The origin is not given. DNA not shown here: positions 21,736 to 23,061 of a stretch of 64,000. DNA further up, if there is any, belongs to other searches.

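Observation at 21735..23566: AT-rich two-gene islet (orphan HEPN-like protein + membrane-anchored DUF2726 nuclease-fold protein) inserted into the conserved obg-proB block: candidate undescribed defence/toxin module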

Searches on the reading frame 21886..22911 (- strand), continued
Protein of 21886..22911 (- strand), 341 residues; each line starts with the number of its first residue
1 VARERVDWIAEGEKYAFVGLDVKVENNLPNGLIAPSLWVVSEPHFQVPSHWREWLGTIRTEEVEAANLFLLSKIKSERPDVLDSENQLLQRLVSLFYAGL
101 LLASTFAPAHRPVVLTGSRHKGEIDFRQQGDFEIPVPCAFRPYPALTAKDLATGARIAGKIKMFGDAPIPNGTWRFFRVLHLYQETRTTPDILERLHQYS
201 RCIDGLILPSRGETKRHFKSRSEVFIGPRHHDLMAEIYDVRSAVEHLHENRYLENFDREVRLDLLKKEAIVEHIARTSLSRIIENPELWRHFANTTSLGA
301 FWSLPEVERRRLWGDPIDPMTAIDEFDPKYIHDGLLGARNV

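Call 82: search_dna_similar(query=window:21886-22911:-, collection=plasmids, mode=protein, max_evalue=0.001, max_rows=30)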
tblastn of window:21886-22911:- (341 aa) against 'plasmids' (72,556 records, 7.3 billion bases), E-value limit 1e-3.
Records with a match: 1; places in all: 1; records where one place covers at least 80% of the query: 1.
Best place of each record, by identity: <60% 1.
By first word of the organism name: Bradyrhizobium 1.
By predicted mobility (MOB-suite, as given by PLSDB): conjugative 1.
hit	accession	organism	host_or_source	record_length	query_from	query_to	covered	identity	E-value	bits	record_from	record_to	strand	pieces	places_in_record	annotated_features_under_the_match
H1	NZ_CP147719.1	Bradyrhizobium sp. 2S1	-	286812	1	338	99%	51.3%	4e-112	365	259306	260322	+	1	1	hypothetical protein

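Call 83: search_dna_similar(query=window:21886-22911:-, collection=phages, mode=protein, max_evalue=0.001, max_rows=20)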
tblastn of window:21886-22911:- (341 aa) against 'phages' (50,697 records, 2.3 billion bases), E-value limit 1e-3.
No match.

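Call 84: get_annotated_region(hit=H1, flank=9000)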
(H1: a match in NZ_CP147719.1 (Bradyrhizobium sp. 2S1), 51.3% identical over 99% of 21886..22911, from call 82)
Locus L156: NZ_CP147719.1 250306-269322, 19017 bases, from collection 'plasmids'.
description: Bradyrhizobium sp. 2S1 plasmid pBsp2S1b, complete sequence
organism: Bradyrhizobium sp. 2S1 (NCBI taxid 1404429)
taxonomy: Bacteria; Pseudomonadota; Alphaproteobacteria; Hyphomicrobiales; Nitrobacteraceae; Bradyrhizobium; Bradyrhizobium sp. 2S1
host: -; source: -; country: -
typing (MOB-suite, as given by PLSDB): conjugative; relaxase MOBP; mating-pair formation MPF_T
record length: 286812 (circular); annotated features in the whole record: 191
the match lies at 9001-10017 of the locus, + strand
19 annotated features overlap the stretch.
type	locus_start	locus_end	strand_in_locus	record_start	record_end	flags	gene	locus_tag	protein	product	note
CDS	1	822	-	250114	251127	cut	-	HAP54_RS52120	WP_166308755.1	nucleotidyl transferase AbiEii/AbiGii toxin family protein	-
CDS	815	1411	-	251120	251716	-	-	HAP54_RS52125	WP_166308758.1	DUF6088 family protein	-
CDS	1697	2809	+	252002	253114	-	-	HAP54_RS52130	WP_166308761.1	hypothetical protein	-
CDS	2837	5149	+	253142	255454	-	-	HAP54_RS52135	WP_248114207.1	SEC-C metal-binding domain-containing protein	-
CDS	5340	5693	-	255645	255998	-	-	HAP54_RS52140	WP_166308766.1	DUF2958 domain-containing protein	-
CDS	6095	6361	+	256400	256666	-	-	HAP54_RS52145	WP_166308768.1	hypothetical protein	-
CDS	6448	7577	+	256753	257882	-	-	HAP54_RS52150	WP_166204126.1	IS3-like element ISRj2 family transposase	GO:0006313 - DNA transposition [Evidence IEA]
CDS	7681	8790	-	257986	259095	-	-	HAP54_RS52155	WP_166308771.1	hypothetical protein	-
CDS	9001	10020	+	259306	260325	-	-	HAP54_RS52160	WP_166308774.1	hypothetical protein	-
CDS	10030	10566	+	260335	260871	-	-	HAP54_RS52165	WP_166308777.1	methionyl-tRNA formyltransferase-like protein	-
CDS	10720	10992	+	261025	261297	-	-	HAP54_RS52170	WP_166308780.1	hypothetical protein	-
CDS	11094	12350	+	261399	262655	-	-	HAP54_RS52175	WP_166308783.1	HEPN/Toprim-associated domain-containing protein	-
CDS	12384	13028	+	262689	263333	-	-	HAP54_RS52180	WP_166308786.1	AbiV family abortive infection protein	-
CDS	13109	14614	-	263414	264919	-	-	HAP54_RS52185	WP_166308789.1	SAVED domain-containing protein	-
CDS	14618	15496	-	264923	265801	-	-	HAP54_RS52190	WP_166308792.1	CBASS oligonucleotide cyclase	-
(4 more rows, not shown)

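Call 90: list_cluster_members(proteins=[P0001, P0043, P0076, P0081, P0098, P0113, P0120, L156:9001-10017:+, L028:8001-8996:+, L043:8001-8993:+])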
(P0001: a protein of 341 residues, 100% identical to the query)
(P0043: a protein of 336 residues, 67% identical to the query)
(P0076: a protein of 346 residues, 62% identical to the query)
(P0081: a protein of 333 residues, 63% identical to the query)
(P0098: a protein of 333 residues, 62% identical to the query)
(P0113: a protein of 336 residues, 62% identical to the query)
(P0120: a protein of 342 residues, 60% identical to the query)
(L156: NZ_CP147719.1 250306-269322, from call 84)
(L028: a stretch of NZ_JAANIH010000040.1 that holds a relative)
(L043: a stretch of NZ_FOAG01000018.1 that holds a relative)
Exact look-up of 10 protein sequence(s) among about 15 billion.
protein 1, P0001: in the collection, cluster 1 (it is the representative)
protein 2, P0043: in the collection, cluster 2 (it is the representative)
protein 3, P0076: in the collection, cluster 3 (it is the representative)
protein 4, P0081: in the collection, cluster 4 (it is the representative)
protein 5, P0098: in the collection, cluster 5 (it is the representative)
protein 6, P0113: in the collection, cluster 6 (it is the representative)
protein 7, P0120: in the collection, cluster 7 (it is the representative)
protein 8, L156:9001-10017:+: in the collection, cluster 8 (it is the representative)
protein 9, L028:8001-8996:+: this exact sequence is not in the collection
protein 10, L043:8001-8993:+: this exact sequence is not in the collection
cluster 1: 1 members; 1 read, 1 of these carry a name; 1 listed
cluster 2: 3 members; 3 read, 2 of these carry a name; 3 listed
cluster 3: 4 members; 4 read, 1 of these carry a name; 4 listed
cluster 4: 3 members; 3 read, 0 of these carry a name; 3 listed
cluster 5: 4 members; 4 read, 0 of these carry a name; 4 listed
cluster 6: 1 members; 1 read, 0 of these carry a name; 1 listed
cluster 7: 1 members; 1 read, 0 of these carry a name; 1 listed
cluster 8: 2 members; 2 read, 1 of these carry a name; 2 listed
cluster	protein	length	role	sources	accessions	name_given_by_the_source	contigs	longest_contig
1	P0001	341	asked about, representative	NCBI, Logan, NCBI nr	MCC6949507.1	MAG: hypothetical protein IT539_17250 [Bradyrhizobiaceae bacterium] | hypothetical protein [Bradyrhizobiaceae bacterium]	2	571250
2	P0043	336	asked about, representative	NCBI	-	-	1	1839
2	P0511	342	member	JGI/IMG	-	hypothetical protein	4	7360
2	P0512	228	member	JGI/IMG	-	hypothetical protein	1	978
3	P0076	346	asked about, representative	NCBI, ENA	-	-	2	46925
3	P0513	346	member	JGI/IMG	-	hypothetical protein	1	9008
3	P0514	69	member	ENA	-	-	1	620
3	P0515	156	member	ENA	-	-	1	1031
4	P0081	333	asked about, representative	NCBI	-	-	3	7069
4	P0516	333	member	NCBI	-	-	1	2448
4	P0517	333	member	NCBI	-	-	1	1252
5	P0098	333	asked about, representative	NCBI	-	-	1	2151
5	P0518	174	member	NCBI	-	-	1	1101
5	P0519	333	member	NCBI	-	-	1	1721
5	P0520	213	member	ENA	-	-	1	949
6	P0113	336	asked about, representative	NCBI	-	-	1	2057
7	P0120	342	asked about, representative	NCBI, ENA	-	-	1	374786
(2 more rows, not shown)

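Call 91: find_encoding_contigs(protein=P0092, flank=6000, max_places=6)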
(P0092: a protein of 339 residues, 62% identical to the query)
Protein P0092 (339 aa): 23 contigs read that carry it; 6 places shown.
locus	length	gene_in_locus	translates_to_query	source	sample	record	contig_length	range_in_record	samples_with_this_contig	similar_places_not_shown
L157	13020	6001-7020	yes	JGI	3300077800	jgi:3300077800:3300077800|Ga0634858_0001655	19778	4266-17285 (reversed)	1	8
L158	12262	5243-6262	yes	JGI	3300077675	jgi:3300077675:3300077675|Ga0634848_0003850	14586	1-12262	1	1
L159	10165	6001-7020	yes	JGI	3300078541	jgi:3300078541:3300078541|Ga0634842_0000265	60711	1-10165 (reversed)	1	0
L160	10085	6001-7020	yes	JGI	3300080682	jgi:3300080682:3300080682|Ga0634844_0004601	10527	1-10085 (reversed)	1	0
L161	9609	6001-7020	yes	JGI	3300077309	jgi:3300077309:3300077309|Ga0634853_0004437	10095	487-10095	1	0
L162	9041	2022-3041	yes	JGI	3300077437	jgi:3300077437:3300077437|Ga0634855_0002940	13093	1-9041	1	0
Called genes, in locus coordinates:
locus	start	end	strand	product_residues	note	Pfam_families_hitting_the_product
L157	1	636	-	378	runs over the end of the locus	PF04909:Amidohydro_2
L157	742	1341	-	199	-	PF27161:HI_0983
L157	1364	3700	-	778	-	PF01315:Ald_Xan_dh_C, PF02738:MoCoBD_1, PF20256:MoCoBD_2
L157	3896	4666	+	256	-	PF00561:Abhydrolase_1, PF12146:Hydrolase_4 (weak), PF12697:Abhydrolase_6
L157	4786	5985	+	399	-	PF00296:Bac_luciferase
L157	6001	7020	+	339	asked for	-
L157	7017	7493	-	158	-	PF14106:DUF4279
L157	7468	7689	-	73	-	-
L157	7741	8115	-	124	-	PF13474:SnoaL_3, PF14534:DUF4440, PF12680:SnoaL_2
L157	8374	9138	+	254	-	-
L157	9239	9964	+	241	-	-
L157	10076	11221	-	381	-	PF04909:Amidohydro_2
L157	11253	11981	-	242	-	PF03992:ABM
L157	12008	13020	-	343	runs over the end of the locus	PF00296:Bac_luciferase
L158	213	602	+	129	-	-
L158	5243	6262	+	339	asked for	-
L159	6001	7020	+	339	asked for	-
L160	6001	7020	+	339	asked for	-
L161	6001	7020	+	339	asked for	-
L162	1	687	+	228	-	?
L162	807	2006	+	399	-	PF00296:Bac_luciferase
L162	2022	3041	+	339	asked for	-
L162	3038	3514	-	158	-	PF14106:DUF4279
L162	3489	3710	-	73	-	-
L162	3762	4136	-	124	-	PF13474:SnoaL_3, PF14534:DUF4440, PF12680:SnoaL_2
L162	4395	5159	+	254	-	-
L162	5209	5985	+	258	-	-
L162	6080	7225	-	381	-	PF04909:Amidohydro_2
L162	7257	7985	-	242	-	PF03992:ABM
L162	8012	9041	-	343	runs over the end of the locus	PF00296:Bac_luciferase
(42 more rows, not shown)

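Call 92: find_encoding_contigs(protein=P0055, flank=6000, max_places=3)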
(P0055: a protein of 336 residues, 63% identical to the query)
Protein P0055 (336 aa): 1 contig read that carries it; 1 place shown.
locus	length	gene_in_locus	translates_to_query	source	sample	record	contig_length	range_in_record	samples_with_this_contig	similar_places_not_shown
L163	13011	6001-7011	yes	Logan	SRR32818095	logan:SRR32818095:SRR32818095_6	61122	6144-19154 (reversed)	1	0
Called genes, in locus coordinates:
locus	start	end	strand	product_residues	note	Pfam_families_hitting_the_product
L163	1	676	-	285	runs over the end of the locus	PF00582:Usp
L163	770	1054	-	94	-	-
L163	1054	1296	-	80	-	-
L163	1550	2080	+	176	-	PF00903:Glyoxalase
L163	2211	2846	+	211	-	PF03458:Gly_transporter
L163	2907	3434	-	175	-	-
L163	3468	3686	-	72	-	-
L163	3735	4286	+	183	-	PF02525:Flavodoxin_2, PF03358:FMN_red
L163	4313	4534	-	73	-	-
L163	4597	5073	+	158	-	-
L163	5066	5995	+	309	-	PF04471:Mrr_cat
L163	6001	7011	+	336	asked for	-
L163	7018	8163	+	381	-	-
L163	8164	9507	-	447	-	PF00580:UvrD-helicase (faint), PF13245:AAA_19 (weak), PF13604:AAA_30 (weak), PF13538:UvrD_C_2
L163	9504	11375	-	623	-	PF02463:SMC_N (weak), PF11398:DUF2813, PF13175:AAA_15, PF13476:AAA_23, PF13304:AAA_21, PF13175:AAA_15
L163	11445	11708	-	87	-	-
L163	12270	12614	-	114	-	-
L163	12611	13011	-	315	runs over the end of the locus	PF05448:AXE1 (faint), PF01738:DLH, PF12146:Hydrolase_4 (faint), PF00326:Peptidase_S9 (weak), PF07859:Abhydrolase_3 (faint)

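Call 93: find_related_loci(query=A1, collection=viral_contigs, flank=8000)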
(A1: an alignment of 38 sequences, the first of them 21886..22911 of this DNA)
Query A1 (341 aa) in viral_contigs; peptide patterns used: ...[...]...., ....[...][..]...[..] (x = any residue, [..] = any of these).
8 stretches matched a pattern; 1 encode a relative of the query (tblastn E <= 1e-3); 1 distinct loci.
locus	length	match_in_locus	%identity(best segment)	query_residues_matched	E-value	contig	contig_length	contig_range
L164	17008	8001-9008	54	3-338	1e-124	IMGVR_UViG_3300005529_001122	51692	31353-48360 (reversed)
